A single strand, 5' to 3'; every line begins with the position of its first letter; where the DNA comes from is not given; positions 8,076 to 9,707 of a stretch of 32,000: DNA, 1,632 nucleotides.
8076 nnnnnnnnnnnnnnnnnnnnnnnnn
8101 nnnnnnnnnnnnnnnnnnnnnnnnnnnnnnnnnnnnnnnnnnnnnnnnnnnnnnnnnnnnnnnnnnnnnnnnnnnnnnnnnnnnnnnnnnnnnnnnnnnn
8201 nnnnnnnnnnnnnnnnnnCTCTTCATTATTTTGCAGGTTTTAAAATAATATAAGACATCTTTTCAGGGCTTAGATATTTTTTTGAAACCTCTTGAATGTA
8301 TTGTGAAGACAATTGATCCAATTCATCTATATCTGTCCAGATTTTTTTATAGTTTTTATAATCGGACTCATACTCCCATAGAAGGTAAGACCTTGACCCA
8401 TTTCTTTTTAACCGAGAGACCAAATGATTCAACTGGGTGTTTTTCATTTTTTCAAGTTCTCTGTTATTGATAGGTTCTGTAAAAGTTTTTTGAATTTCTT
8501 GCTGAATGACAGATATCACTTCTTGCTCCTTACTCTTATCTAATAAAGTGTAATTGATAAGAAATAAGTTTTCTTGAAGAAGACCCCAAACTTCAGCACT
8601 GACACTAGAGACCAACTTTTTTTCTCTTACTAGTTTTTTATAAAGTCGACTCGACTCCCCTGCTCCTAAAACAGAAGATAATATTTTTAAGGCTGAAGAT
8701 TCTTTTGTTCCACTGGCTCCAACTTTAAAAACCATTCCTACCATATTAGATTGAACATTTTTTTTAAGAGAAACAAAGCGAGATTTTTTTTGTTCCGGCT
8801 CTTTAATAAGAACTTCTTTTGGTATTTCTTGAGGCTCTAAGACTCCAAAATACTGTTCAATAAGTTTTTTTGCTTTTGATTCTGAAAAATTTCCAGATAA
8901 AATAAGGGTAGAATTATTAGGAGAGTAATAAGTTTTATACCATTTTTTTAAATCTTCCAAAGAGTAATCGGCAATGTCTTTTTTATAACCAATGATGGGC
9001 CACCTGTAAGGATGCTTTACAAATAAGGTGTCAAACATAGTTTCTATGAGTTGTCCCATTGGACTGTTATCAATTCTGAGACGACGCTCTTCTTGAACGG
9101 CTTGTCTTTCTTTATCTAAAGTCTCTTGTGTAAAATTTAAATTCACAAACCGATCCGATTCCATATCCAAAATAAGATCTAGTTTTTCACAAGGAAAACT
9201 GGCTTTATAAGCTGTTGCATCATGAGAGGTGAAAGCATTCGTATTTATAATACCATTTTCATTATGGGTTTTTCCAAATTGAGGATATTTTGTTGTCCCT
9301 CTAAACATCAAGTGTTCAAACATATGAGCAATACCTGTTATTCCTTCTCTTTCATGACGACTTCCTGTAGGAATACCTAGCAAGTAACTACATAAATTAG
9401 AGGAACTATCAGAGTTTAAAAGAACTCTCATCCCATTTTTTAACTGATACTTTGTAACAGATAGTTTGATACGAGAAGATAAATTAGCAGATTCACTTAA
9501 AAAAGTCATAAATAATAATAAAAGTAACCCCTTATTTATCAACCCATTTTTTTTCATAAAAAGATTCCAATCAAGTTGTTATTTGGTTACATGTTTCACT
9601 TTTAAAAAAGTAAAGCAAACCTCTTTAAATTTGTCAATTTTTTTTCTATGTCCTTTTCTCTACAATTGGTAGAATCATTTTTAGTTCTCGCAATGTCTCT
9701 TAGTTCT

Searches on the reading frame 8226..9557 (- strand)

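Call 102: search_protein_families(library=pfam, proteins=[window:8226-9557:-], max_evalue=0.0001)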
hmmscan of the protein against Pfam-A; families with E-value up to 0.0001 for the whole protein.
window:8226-9557:- (443 aa): 2 families
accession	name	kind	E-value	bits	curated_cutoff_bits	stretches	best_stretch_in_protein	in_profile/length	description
PF05193.26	Peptidase_M16_C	-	2e-34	119.5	23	1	199-374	3-180/181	Peptidase M16 inactive domain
PF00675.25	Peptidase_M16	-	1.7e-25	90.1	22.3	1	44-166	1-123/149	Insulinase (Peptidase family M16)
